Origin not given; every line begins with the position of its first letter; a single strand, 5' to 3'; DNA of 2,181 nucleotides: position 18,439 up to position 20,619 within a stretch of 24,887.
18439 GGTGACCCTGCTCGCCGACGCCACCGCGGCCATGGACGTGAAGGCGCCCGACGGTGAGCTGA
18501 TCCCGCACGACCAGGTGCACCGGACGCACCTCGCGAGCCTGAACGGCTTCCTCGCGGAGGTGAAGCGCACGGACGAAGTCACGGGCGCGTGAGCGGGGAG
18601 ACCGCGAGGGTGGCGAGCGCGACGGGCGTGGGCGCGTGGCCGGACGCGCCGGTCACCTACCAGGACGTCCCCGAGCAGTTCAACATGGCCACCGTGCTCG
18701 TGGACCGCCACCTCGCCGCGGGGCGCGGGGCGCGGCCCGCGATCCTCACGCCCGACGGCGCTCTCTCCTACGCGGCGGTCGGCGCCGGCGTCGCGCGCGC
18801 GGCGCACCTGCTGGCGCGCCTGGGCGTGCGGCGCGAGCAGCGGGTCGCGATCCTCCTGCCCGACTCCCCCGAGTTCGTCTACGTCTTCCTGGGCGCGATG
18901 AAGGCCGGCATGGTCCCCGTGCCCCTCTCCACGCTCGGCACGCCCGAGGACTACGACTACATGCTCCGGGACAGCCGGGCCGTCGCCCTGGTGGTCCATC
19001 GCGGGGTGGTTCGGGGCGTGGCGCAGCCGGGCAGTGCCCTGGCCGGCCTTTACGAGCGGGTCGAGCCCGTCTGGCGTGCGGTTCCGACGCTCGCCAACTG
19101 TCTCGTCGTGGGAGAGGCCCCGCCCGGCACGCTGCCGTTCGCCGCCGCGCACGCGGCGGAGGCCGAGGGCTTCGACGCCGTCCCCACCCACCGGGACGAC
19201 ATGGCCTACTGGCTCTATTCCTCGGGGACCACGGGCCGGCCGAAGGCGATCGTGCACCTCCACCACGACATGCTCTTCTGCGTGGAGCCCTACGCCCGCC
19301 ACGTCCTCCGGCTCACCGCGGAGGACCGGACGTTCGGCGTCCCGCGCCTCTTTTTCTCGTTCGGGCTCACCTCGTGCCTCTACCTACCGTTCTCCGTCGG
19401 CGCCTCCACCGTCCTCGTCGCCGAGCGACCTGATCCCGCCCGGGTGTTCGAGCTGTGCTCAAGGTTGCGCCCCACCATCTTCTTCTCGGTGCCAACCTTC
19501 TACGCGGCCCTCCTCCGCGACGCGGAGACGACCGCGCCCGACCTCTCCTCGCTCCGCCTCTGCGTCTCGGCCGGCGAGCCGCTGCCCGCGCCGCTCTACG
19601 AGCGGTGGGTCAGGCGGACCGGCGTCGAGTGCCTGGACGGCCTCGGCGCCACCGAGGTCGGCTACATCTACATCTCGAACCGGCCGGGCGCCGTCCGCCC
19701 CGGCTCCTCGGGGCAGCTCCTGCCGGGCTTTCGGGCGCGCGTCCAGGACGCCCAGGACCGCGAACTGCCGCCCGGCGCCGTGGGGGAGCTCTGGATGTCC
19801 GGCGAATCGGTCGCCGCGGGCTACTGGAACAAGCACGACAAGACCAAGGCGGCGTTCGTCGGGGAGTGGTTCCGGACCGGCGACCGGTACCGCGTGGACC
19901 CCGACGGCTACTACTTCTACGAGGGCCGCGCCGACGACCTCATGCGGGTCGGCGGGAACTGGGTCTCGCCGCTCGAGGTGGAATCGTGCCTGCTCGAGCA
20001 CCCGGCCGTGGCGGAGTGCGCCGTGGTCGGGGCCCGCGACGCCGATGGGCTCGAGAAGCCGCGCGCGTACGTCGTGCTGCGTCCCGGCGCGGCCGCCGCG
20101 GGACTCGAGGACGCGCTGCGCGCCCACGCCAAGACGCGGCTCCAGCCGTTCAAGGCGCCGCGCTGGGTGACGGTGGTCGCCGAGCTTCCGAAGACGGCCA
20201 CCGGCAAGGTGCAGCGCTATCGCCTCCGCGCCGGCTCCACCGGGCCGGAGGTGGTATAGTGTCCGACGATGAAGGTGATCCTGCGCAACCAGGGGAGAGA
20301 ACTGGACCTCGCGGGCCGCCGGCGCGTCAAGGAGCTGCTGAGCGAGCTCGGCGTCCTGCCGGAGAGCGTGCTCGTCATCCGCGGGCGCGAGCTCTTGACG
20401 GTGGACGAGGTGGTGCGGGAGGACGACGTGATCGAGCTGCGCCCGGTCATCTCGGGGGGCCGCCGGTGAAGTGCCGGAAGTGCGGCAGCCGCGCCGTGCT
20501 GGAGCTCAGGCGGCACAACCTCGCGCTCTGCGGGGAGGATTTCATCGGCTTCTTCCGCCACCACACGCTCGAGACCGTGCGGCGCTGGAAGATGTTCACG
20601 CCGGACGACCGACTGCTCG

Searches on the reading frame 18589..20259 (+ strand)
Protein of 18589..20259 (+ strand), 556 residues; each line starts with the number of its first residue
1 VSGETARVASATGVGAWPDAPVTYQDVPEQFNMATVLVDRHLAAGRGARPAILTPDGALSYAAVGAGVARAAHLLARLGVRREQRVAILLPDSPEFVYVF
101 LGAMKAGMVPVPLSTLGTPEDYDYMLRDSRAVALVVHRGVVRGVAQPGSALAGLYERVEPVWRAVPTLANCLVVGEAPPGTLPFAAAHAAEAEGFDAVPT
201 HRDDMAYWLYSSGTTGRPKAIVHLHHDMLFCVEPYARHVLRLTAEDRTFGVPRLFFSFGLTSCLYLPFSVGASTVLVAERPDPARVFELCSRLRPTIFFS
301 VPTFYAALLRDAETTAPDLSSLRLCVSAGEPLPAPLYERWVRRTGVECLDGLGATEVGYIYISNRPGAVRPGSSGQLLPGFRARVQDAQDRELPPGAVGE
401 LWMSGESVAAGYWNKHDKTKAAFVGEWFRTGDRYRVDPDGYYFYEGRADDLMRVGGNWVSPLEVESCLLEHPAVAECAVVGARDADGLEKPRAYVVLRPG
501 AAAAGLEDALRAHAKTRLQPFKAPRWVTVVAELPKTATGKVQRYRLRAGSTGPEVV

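Call 6: search_protein_families(library=pfam, proteins=[window:18589-20259:+], max_evalue=0.01)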
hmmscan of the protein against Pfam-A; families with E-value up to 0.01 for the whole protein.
window:18589-20259:+ (556 aa): 2 families
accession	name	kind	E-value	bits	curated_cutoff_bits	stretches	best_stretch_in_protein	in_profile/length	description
PF00501.34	AMP-binding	-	4.4e-81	273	29.9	1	43-413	5-384/384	AMP-binding enzyme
PF13193.12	AMP-binding_C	-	4.6e-23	82.4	24.5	1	463-540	1-76/76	AMP-binding enzyme C-terminal domain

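Call 7: search_protein_families(library=ncbifam, proteins=[window:18589-20259:+], max_evalue=0.01)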
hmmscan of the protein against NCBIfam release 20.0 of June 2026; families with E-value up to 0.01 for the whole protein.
window:18589-20259:+ (556 aa): 109 families (the best 25 are shown)
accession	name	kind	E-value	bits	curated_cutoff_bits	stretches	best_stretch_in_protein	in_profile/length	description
TIGR02262.1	benz_CoA_lig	subfamily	1.3e-170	568.4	375.25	1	29-548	1-507/508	benzoate-CoA ligase family protein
NF053567.1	HBDA_AROS1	equivalog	4.8e-108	361.8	1000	1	30-547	11-516/523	3-hydroxybenzoate--CoA ligase HbdA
NF004837.0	PRK06187.1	subfamily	4.5e-107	358.5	476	1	40-548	15-520/531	long-chain-fatty-acid--CoA ligase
NF004716.0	PRK06060.1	equivalog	3.1e-80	270.2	1228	2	189-550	131-490/705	p-hydroxybenzoic acid--AMP ligase FadD22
NF004114.0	PRK05605.1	equivalog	8e-80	268.8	766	2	179-548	193-567/575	long-chain-fatty-acid--CoA ligase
NF003313.0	PRK04319.1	equivalog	1.1e-79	268.2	729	1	29-548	41-559/574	acetate--CoA ligase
NF006182.0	PRK08316.1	subfamily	5.6e-78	262.7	663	1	44-548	22-515/523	fatty acyl-CoA synthetase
NF005702.0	PRK07514.1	subfamily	7.1e-78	262.2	558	1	48-548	18-498/506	malonyl-CoA synthase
NF006181.0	PRK08314.1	subfamily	2.8e-76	257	705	1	16-544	10-548/563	long-chain-fatty-acid--CoA ligase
NF005714.0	PRK07529.1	subfamily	1.7e-75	254.6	632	1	58-549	63-575/640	acyl-CoA synthetase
NF004808.0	PRK06155.1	equivalog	2.6e-75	253.7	722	1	31-549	21-521/542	ATP-dependent acyl-CoA ligase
NF047394.1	AcylCoAsynMbcS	equivalog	3.3e-69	233.9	850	1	58-548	41-518/525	acyl-CoA synthetase MbcS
NF005307.0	PRK06839.1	equivalog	1.2e-67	228.7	748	1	48-546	17-489/496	o-succinylbenzoate--CoA ligase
NF005801.1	PRK07656.1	equivalog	4.9e-67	226.7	657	1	41-547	9-500/500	FadD3 family acyl-CoA ligase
NF004822.0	PRK06178.1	equivalog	3.6e-66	223.9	782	1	17-548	22-565/571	acyl-CoA synthetase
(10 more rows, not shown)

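Call 30: search_solved_structures(query=window:18589-20259:+, max_evalue=1e-60)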
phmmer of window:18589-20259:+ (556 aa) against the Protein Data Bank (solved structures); distinct sequences matched with E-value up to 1e-60: 7.
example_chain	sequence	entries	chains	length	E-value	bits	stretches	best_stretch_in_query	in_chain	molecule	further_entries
4wv3_A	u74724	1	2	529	3.6e-126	425.1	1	25-549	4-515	Anthranilate-CoA ligase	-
2v7b_A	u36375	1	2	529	2.4e-115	389.4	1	22-547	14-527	BENZOATE-COENZYME A LIGASE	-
4rm3_A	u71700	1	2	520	2.5e-114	386.1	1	27-551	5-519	Benzoate-coenzyme A ligase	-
4rlf_A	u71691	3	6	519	2.7e-114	385.9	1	27-551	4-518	Benzoate-coenzyme A ligase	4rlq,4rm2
4eat_A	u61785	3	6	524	3e-114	385.8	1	27-551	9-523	Benzoate-coenzyme A ligase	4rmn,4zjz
6m2o_A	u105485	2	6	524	8e-113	381.1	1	27-551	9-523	Benzoate-coenzyme A ligase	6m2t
6m2u_A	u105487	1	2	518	1.2e-112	380.5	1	27-549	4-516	Benzoate-coenzyme A ligase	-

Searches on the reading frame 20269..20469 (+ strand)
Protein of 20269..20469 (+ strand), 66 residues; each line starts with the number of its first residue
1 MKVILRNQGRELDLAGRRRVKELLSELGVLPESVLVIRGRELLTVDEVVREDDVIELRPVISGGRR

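Call 6: search_protein_families(library=pfam, proteins=[window:20269-20469:+], max_evalue=0.01)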
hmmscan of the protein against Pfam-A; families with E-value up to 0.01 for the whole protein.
window:20269-20469:+ (66 aa): 2 families
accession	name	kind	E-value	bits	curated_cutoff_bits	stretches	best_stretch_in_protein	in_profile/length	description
PF21965.2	SAMP2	-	0.00018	22.3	27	1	8-55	11-58/63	Small archaeal modifier protein 2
PF02597.26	ThiS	-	0.00036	21.4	22.5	1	10-64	14-76/76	ThiS family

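Call 7: search_protein_families(library=ncbifam, proteins=[window:20269-20469:+], max_evalue=0.01)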
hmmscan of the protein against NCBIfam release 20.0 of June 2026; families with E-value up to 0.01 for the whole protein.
window:20269-20469:+ (66 aa): 2 families
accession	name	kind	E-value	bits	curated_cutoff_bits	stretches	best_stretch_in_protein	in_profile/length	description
NF006231.0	PRK08364.1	equivalog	9.5e-06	25.9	80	1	1-64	7-70/70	sulfur carrier protein ThiS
NF005028.0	PRK06437.1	equivalog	0.0021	18.2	85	1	10-64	13-67/67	hypothetical protein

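Call 41: search_solved_structures(query=window:20269-20469:+, max_evalue=1, show_alignments=3)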
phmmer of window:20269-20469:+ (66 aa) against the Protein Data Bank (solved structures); distinct sequences matched with E-value up to 1: 8.
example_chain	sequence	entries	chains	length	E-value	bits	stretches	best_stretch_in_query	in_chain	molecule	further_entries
5ztb_E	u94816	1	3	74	1.9e-12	49.9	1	3-64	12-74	Sulfur carrier protein TtuB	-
5gha_E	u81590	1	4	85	5.3e-12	48.5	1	1-63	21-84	Sulfur Carrier TtuB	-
5lda_B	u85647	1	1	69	3.7e-05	27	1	2-64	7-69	SAMP2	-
1rws_A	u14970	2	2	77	5.5e-05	26.5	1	2-64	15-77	hypothetical protein PF1061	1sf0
1ryj_A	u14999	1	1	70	0.00022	24.6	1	4-64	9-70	unknown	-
2cu3_A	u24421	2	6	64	0.18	15.4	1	13-64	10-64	unknown function protein | Putative thiamine biosynthesis protein ThiS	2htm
8vd6_A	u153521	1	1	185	0.5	14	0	13-56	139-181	CAP REPEAT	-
2ddz_A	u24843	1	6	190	0.82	13.4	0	23-63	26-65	190aa long hypothetical protein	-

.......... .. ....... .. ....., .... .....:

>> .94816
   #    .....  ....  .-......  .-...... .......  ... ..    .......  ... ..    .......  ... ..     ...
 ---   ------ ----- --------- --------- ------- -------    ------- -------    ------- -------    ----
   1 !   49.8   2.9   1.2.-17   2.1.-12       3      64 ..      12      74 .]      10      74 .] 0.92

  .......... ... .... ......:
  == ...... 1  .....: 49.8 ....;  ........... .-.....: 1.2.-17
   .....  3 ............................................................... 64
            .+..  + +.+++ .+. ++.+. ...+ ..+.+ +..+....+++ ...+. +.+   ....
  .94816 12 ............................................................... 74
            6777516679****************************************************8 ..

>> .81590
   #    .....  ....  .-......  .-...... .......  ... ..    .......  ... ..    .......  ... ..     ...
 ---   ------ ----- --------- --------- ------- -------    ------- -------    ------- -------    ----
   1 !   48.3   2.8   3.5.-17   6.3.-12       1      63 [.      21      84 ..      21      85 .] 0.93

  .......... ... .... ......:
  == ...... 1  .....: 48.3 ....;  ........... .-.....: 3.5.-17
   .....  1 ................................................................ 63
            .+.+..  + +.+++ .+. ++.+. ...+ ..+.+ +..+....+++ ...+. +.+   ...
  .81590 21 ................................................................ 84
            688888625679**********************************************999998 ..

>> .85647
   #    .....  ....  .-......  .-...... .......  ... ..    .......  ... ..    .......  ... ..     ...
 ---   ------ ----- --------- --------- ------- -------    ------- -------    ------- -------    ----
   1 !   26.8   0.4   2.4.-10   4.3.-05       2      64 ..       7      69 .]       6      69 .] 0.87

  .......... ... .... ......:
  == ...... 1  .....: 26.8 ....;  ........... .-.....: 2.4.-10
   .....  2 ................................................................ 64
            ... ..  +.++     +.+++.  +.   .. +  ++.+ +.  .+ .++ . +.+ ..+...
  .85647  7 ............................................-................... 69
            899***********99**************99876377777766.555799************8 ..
